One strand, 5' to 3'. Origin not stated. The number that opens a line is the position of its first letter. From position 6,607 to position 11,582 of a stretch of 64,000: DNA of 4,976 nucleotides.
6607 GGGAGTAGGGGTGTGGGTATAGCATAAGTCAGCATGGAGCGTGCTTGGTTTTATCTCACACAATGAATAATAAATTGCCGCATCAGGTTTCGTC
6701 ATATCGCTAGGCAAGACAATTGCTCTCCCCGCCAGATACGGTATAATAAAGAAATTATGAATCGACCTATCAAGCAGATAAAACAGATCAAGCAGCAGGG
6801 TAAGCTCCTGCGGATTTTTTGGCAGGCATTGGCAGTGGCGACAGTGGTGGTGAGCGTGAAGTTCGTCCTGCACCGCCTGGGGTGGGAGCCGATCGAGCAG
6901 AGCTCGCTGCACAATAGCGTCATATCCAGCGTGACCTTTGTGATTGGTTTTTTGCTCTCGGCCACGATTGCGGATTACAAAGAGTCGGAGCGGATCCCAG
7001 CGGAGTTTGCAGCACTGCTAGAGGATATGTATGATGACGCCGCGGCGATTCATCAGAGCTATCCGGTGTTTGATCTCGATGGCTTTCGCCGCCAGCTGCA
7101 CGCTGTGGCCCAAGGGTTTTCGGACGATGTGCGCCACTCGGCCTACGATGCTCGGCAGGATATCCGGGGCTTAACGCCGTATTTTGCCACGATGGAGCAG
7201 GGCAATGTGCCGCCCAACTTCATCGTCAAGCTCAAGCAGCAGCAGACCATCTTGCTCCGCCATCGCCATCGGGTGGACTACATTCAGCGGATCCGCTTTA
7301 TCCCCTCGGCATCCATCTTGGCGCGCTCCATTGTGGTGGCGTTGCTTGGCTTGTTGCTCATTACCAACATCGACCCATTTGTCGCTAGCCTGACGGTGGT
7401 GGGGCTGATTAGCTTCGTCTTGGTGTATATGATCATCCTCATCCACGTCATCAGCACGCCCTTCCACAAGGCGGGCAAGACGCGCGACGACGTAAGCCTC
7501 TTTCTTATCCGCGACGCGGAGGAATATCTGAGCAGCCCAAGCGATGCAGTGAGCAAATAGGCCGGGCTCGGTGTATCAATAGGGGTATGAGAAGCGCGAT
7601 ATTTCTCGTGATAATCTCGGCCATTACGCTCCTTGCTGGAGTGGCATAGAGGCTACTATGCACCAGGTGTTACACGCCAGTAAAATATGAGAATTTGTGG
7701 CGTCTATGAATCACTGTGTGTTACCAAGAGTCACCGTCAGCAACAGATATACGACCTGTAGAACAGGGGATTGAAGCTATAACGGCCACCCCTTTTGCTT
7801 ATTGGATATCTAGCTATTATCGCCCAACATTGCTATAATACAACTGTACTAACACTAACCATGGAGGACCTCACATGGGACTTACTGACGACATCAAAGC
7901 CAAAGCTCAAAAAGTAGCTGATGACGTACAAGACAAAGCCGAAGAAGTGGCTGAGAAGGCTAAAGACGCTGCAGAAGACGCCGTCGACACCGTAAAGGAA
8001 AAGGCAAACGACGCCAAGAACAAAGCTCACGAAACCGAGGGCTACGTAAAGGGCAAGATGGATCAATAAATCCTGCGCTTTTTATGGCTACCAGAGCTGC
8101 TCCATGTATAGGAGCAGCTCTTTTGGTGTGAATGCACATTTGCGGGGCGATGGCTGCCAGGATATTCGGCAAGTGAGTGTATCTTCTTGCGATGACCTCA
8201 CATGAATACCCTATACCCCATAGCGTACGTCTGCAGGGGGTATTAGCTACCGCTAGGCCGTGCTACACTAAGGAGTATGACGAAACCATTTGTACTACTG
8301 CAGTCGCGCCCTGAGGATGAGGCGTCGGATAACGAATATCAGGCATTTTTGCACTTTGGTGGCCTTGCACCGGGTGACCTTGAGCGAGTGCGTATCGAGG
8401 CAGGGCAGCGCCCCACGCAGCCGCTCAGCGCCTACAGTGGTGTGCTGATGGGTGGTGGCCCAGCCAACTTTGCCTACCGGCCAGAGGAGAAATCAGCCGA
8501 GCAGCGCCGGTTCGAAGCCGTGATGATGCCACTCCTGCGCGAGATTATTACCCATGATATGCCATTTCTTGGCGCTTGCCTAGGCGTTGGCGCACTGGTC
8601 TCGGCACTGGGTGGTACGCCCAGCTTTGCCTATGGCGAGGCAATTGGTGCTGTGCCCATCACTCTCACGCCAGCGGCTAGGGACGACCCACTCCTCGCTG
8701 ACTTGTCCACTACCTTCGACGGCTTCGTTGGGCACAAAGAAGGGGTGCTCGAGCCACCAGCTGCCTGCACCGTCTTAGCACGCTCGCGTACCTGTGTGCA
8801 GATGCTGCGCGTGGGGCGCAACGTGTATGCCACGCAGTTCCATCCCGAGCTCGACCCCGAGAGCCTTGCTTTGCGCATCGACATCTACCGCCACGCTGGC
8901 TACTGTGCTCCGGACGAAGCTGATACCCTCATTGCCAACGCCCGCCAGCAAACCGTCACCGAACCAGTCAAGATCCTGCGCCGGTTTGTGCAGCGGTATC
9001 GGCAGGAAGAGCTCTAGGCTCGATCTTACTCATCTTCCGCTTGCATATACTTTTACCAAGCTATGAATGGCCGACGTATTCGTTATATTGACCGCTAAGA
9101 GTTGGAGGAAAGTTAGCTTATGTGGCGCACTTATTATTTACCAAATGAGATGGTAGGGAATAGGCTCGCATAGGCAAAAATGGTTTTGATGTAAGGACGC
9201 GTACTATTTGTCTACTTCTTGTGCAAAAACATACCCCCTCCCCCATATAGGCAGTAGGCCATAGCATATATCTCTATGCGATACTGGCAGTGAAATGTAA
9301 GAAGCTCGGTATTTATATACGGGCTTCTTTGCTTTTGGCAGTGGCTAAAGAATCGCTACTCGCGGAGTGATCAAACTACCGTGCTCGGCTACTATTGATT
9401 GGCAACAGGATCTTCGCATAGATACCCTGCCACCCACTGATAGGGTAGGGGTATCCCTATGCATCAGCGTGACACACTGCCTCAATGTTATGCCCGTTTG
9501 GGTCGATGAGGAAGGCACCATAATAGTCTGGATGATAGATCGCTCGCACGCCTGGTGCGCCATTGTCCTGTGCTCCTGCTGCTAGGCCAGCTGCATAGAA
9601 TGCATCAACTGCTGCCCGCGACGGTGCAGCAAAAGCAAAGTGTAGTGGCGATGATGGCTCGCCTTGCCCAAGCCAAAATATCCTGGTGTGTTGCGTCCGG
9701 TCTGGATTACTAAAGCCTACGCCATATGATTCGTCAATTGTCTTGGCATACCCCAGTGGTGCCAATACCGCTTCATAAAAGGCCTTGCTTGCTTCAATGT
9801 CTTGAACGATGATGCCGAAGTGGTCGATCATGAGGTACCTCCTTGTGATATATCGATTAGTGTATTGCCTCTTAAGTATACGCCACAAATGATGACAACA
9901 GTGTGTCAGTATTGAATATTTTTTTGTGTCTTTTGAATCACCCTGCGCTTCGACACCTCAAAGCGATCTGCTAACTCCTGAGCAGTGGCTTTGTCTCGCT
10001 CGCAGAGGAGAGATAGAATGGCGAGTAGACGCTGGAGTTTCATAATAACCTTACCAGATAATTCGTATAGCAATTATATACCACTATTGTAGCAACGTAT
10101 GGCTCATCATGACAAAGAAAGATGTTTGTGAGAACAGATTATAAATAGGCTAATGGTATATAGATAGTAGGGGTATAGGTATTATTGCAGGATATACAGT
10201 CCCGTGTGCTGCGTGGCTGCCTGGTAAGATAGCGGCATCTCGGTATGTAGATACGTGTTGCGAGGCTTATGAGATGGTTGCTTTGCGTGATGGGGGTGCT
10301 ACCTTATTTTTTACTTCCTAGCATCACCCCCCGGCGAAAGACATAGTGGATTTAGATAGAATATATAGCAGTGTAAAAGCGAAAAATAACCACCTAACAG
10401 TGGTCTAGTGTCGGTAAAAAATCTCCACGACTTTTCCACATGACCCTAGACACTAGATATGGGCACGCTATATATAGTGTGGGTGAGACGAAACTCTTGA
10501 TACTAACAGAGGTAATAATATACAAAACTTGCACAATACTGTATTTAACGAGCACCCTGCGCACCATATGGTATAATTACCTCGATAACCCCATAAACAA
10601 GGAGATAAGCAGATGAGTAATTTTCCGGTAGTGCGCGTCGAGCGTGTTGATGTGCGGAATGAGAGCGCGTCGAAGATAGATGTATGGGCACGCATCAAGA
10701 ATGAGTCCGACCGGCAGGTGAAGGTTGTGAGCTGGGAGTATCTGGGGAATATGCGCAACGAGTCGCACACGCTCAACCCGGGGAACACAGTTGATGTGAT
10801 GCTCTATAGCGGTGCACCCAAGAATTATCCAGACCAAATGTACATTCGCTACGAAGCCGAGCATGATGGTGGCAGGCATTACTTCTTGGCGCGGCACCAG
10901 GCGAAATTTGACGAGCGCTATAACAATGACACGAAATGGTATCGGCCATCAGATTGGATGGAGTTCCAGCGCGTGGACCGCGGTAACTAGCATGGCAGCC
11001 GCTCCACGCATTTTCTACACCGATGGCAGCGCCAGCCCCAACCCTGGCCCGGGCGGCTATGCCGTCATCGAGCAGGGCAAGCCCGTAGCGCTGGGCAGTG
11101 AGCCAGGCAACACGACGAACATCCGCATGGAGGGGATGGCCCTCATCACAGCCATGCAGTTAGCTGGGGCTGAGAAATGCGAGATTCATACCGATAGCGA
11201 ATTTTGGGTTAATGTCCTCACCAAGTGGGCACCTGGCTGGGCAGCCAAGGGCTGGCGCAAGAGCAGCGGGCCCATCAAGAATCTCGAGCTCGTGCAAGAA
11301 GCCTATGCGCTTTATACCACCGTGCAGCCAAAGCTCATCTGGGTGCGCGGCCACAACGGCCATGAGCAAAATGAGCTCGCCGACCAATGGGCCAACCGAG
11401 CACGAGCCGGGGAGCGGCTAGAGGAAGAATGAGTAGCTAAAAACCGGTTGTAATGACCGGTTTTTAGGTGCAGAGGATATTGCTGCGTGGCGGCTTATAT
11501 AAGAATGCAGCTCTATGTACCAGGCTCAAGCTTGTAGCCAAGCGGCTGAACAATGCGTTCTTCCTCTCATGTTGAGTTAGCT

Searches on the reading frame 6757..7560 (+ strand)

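Call 68: search_protein_families(library=padloc, proteins=[window:6757-7560:+], max_evalue=0.1)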
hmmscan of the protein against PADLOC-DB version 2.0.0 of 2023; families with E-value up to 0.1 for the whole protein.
window:6757-7560:+ (267 aa): 1 family
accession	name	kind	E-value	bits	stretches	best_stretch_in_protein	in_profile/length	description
PDLC02683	DndH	-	0.032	10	1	79-134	926-982/1389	DndH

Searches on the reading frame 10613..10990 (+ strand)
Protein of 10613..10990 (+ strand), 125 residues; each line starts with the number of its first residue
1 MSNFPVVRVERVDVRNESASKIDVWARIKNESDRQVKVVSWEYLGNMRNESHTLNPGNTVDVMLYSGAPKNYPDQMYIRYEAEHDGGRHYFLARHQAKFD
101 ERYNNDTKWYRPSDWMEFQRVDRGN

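Call 3: search_protein_families(library=pfam, proteins=[window:10613-10990:+], max_evalue=1)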
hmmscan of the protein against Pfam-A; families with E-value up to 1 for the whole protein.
window:10613-10990:+ (125 aa): 1 family
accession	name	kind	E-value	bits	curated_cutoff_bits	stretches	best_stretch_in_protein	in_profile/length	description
PF16976.10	RcpC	-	0.28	11.5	28.8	1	51-76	25-50/114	Flp pilus assembly protein RcpC/CpaB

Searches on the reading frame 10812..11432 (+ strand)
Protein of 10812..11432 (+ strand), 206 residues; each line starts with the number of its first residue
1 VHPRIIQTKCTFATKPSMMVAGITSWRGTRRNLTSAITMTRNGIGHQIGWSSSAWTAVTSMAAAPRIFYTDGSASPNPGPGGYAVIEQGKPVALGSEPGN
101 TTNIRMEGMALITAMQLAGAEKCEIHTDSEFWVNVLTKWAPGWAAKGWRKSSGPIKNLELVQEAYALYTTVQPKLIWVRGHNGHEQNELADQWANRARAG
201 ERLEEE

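Call 3: search_protein_families(library=pfam, proteins=[window:10812-11432:+], max_evalue=1)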
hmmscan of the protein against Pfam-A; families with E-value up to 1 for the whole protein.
window:10812-11432:+ (206 aa): 1 family
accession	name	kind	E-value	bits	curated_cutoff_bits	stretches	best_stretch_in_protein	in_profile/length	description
PF00075.30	RNase_H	-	7.1e-30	104.5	25.8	1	67-197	5-139/141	RNase H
